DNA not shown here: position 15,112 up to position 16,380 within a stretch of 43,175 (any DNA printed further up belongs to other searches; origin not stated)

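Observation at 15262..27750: Tandem array of four paralogous T9SS cargo genes: esterase-like head, PKD stalk, type A CTD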

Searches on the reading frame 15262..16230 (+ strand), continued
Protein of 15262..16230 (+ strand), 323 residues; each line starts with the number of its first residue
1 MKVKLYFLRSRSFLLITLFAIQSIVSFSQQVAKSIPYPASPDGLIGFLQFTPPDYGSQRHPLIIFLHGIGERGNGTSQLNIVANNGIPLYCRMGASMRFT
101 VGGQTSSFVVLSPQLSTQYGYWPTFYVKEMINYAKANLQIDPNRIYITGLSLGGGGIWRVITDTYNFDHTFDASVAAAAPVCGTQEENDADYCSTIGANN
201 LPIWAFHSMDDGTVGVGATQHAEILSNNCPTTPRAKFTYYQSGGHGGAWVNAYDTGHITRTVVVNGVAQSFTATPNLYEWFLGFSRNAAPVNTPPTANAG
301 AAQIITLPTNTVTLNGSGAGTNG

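Call 42: fold_search(model_id=the predicted structure, library=pdb)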
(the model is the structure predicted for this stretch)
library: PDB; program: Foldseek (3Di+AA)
matches with E <= 10: 1741; with E <= 0.001: 1204
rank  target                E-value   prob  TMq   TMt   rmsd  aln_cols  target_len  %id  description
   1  4q82_B                3.8e-17  1.00  0.68  0.79   3.7       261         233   28  Crystal Structure of Phospholipase/Carboxylesterase from Haliangium ochraceum (released 2014-05-14)
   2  4q82_A                1.7e-16  1.00  0.68  0.78   3.7       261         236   28  Crystal Structure of Phospholipase/Carboxylesterase from Haliangium ochraceum (released 2014-05-14)
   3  3doh_A                1.8e-15  1.00  0.63  0.47   4.4       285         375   24  Crystal Structure of a Thermostable Esterase (released 2009-02-17)
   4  3doh_B                1.9e-13  1.00  0.63  0.47   4.5       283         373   24  Crystal Structure of a Thermostable Esterase (released 2009-02-17)
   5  3wyd_B                3.4e-11  1.00  0.59  0.83   3.5       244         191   21  C-terminal esterase domain of LC-Est1 (released 2014-11-12)
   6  3wyd_A                1.6e-10  1.00  0.60  0.84   3.1       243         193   21  C-terminal esterase domain of LC-Est1 (released 2014-11-12)
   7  9j07                  1.9e-09  1.00  0.56  0.52   7.4       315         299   16  Acetyl xylan esterase B from Aspergillus oryzae (AoAXEB), apo form (released 2025-02-05)
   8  8ety                  2.7e-09  1.00  0.52  0.55   4.0       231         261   17  Ancestral PETase 35_442 (released 2023-11-01)
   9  6sbn                  2.7e-09  1.00  0.47  0.49   5.7       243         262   18  Polyester hydrolase PE-H of Pseudomonas aestusnigri (released 2020-02-26)
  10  29cu                  3.1e-09  1.00  0.47  0.50   7.7       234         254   15  Crystal Structure of a Cutinase from Saccharopolyspora Dendranthemae (released 2026-03-18)
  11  9qyr                  3.3e-09  1.00  0.49  0.52   5.1       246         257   16  Crystal structure of leaf branch compost cutinase variant ICCG L50Y Q183K (released 2025-07-02)
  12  8eu1                  3.9e-09  1.00  0.52  0.55   4.5       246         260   17  Ancestral PETase 35_442 Mutant F93L (released 2023-11-01)
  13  8jmo_B                3.9e-09  1.00  0.50  0.52   5.0       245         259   16  Structure of a leaf-branch compost cutinase, ICCG in complex with 4-((4-Hydroxybutoxy)carbonyl)benzoic acid (released 2023-11-29)
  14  2ecf                  4.7e-09  1.00  0.57  0.24   5.0       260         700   15  Crystal Structure of Dipeptidyl Aminopeptidase IV from Stenotrophomonas maltophilia (released 2008-02-26)
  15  9jqw_B                4.7e-09  1.00  0.49  0.52   5.3       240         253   16  The Crystal Structure of LCC6-Active from Biortus (released 2024-11-06)
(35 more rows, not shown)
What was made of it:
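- On Alpha/beta-hydrolase serine esterase, EstA/COG4099-like (Pfam Abhydrolase_2 clan): Against 3DOH: E 2e-15 (call 42).
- After the EstA group, the nearest folds are an acetyl xylan esterase, PETases and cutinases (call 42). Foldseek lists DPP-IV and DPP8 catalytic domains with TM about 0.53-0.57 (call 42).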

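Call 61: search_protein_families(library=pfam, proteins=[L011:13191-14525:-], max_evalue=0.01)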
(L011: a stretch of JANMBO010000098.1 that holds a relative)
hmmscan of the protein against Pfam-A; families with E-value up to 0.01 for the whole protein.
L011:13191-14525:- (444 aa): 2 families
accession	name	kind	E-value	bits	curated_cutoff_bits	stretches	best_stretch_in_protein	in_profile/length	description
PF01565.28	FAD_binding_4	-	5.6e-19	68.7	26.4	1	33-146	23-139/139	FAD binding domain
PF04030.19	ALO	-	0.00081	19.6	23.1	1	379-433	198-252/258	D-arabinono-1,4-lactone oxidase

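Call 78: search_protein_families(library=pfam, proteins=[L039:1626-5222:-, L032:16835-19744:+, L031:9845-15514:+, L028:4375-9492:+], max_evalue=0.0001)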
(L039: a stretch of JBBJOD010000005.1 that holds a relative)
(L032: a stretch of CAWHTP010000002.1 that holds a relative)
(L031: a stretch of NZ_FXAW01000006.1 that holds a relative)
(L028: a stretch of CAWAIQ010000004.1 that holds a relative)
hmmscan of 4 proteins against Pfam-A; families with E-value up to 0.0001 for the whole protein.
L039:1626-5222:- (1199 aa): 8 families
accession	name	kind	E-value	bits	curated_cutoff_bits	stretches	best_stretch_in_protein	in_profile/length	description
PF07691.17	PA14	-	5.4e-35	120.8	24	3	458-597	3-144/147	PA14 domain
PF00041.27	fn3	-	7.1e-21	74.7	25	2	614-693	3-83/84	Fibronectin type III domain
PF10528.15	GLEYA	-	1.9e-11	44.6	26.2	0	744-827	1-88/91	GLEYA domain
PF18962.6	Por_Secre_tail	-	8.8e-10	39.2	27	1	1116-1186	2-66/75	Secretion system C-terminal sorting domain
PF00756.26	Esterase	-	6.8e-07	29.7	22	1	76-207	8-150/251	Putative esterase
PF25523.1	Ig_RIMBP2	-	3e-06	27.6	27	0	871-934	29-97/105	RIMBP2-like, immunoglobulin-like domain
PF00326.27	Peptidase_S9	-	1.8e-05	24.8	22.6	0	163-205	55-97/213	Prolyl oligopeptidase family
PF25788.1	Ig_Rha78A_N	-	5.3e-05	23.9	27.4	0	420-454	68-102/105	Rha78A-like, N-terminal immunoglobulin domain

L032:16835-19744:+ (970 aa): 2 families
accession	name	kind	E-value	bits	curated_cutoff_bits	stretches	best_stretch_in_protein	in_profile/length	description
PF00041.27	fn3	-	2e-09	38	25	1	624-692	2-71/84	Fibronectin type III domain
PF07691.17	PA14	-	2e-09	37.9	24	1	746-836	40-130/147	PA14 domain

L031:9845-15514:+ (1890 aa): 12 families
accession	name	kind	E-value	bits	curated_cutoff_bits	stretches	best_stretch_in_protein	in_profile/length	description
PF22352.2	K319L-like_PKD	-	1.3e-301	974.1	27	16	668-749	2-84/84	K319L-like, PKD domain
PF18911.6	PKD_4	-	1.1e-34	118.8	27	1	565-654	1-85/85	PKD domain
PF07495.19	Y_Y_Y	-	5.4e-31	106.7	26.6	0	1740-1791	8-58/65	Y_Y_Y domain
PF17963.7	Big_9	-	8.9e-28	97.5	23.6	0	766-842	10-89/89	Bacterial Ig domain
PF13585.12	CHU_C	-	7.1e-22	77.8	27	1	1807-1877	3-73/86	CHU_C Type IX secretion signal domain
PF00801.26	PKD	-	6.5e-18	65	23.5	0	1725-1787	16-74/80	PKD domain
PF16389.11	DUF4998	-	1.1e-12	48.3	29.1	0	903-937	71-105/199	Domain of unknown function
PF15418.12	DUF4625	-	1.5e-09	38.7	27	0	720-744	101-125/131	Domain of unknown function (DUF4625)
PF14999.11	Shadoo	-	1e-08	35.8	27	0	1161-1205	59-103/133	Shadow of prion protein, neuroprotective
PF05345.18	He_PIG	-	4.4e-07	30.7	24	0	281-369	9-95/96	Putative Ig domain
PF22433.2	MtxA_IG-like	-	1.1e-06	28.9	26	0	896-936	41-76/83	Magnetotaxis protein MtxA, Immunoglobulin-like domain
PF19077.6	Big_13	-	9.3e-05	23.3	27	0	707-748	56-99/102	Bacterial Ig-like domain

L028:4375-9492:+ (1706 aa): 5 families
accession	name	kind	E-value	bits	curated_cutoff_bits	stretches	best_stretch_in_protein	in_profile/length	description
PF00041.27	fn3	-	3.4e-31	107.7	25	2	1327-1413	3-81/84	Fibronectin type III domain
PF07691.17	PA14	-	4e-16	59.6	24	1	713-845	2-137/147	PA14 domain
PF18962.6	Por_Secre_tail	-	6.6e-09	36.4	27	1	1623-1697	1-70/75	Secretion system C-terminal sorting domain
PF16656.11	Pur_ac_phosph_N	-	6e-07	30.4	30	1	1328-1407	4-86/93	Purple acid Phosphatase, N-terminal domain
PF13860.13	FlgD_ig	-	8.9e-05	22.8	27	0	1630-1692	10-76/79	FlgD Ig-like domain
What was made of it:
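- That type is not known to use this anchoring (call 78; own knowledge).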

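Call 82: find_encoding_contigs(protein=P0001, flank=10000, max_places=2)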
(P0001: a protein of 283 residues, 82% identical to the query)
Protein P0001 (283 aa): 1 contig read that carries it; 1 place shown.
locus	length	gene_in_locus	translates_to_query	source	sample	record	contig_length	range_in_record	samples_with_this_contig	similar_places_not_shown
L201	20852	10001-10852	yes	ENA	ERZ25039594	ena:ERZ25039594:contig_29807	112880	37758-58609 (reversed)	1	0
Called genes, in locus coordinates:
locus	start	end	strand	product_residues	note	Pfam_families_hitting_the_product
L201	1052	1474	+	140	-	PF17963:Big_9 (weak), PF18911:PKD_4 (weak), PF22352:K319L-like_PKD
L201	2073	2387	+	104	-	PF17963:Big_9 (weak), PF22352:K319L-like_PKD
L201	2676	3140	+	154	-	PF17963:Big_9 (faint), PF22352:K319L-like_PKD, PF18911:PKD_4 (faint), PF22352:K319L-like_PKD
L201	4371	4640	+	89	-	-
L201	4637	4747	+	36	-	-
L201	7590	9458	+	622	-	PF17963:Big_9 (faint), PF22352:K319L-like_PKD, PF07495:Y_Y_Y (faint), PF21027:Sde0182_C (faint), PF18911:PKD_4 (weak), PF22352:K319L-like_PKD, PF18962:Por_Secre_tail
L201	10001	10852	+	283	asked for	PF02230:Abhydrolase_2 (weak)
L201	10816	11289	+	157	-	PF18911:PKD_4 (faint), PF22352:K319L-like_PKD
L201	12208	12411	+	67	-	-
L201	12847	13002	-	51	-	-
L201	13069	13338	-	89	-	-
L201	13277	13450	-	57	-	-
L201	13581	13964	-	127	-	PF01040:UbiA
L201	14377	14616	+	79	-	-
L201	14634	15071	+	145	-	-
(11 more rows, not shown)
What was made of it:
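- Tried and rejected: At least the closest one (P0001) is a fragment of a frameshifted long-read assembly with the same synteny (call 82).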
